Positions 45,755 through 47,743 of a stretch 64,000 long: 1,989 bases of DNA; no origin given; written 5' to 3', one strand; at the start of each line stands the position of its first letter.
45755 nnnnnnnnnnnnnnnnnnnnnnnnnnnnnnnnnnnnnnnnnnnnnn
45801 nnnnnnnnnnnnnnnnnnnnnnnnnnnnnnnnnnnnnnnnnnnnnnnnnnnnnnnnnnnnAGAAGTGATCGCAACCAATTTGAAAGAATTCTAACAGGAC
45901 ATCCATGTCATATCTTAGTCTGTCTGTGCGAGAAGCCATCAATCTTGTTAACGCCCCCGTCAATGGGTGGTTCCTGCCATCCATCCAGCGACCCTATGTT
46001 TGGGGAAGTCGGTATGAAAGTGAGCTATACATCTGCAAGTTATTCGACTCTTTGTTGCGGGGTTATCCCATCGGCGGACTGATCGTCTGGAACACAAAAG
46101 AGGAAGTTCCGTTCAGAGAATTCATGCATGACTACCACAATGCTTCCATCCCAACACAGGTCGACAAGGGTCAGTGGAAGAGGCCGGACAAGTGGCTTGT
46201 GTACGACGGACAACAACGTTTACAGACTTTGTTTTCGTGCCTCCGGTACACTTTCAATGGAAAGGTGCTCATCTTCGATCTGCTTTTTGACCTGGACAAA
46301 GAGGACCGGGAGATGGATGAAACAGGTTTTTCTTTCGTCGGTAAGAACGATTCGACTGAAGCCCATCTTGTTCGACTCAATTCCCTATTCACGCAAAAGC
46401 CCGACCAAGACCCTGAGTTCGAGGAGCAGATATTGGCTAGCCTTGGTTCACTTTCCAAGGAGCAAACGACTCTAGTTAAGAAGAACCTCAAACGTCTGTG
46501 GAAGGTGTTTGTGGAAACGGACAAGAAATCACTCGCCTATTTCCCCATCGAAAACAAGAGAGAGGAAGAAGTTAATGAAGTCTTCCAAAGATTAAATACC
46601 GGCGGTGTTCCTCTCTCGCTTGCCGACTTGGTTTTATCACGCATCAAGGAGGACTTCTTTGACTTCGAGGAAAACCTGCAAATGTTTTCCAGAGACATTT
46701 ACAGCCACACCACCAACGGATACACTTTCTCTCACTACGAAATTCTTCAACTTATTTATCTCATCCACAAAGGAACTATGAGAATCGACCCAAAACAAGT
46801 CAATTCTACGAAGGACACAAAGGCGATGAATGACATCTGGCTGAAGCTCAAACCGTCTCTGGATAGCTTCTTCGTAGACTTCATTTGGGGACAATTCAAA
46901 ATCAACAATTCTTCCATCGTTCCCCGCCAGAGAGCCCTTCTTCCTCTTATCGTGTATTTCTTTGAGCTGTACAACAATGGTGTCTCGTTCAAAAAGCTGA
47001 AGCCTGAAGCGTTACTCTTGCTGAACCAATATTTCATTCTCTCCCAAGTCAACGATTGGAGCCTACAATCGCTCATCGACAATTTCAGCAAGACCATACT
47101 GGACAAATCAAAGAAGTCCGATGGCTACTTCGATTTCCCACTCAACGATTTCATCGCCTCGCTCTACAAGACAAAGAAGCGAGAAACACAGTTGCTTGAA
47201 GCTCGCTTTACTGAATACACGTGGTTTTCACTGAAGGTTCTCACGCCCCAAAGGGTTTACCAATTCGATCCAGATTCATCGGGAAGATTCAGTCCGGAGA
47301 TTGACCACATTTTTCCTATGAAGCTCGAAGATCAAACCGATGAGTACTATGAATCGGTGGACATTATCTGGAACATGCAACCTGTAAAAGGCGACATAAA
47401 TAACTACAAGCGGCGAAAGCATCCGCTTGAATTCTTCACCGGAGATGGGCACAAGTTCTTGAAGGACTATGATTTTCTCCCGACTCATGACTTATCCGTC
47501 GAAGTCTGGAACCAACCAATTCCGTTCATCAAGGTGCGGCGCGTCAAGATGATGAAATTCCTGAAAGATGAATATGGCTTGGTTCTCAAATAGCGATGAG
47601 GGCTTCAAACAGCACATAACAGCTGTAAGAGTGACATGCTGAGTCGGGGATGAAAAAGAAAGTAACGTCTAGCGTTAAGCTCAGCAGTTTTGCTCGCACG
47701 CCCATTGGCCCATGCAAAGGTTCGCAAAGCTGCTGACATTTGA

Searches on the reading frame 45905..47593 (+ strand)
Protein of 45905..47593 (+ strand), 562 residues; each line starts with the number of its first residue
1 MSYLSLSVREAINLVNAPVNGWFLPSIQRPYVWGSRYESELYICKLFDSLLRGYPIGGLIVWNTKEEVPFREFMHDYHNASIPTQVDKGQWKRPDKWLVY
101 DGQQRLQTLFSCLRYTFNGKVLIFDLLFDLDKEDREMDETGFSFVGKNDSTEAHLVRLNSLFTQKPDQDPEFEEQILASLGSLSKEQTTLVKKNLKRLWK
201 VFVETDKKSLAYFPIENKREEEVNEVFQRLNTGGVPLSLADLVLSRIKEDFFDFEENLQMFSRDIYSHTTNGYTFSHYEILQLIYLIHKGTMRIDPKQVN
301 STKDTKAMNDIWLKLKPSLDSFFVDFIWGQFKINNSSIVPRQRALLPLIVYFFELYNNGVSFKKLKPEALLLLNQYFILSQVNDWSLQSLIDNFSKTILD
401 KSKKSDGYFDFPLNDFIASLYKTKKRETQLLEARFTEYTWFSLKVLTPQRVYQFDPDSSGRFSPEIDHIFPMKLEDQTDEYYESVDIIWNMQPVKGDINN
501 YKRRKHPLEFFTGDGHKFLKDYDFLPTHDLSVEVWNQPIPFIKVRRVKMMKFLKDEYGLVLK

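Call 21: search_protein_families(library=pfam, proteins=[window:45905-47593:+], max_evalue=0.001)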
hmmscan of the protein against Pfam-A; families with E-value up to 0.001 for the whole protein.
window:45905-47593:+ (562 aa): 1 family
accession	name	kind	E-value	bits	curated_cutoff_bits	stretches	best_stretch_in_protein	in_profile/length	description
PF03235.19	GmrSD_N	-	9.3e-30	104.7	33.2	1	14-247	4-198/199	GmrSD restriction endonuclease, N-terminal domain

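Call 82: search_protein_families(library=padloc, proteins=[window:45905-47593:+], max_evalue=0.001)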
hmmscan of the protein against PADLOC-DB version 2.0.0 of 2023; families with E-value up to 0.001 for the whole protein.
window:45905-47593:+ (562 aa): 7 families
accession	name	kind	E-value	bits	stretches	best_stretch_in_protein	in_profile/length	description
PDLC04151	HEC-05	-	3.1e-47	159.6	1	1-556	20-592/600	-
PDLC04150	HEC-05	-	1.6e-22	78.1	1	6-551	8-575/583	-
PDLC04152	HEC-05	-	6.6e-18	62.5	2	5-116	6-128/566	-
PDLC04709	PDC-M55C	-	6.4e-16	56.1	1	24-116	31-110/554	-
PDLC04153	HEC-05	-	8.5e-10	35.4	1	23-109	22-108/621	-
PDLC02792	SspE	-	4e-05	20.1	0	12-110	14-104/771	SspE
PDLC03877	NsnA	-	6.7e-05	20.3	1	94-238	106-191/385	-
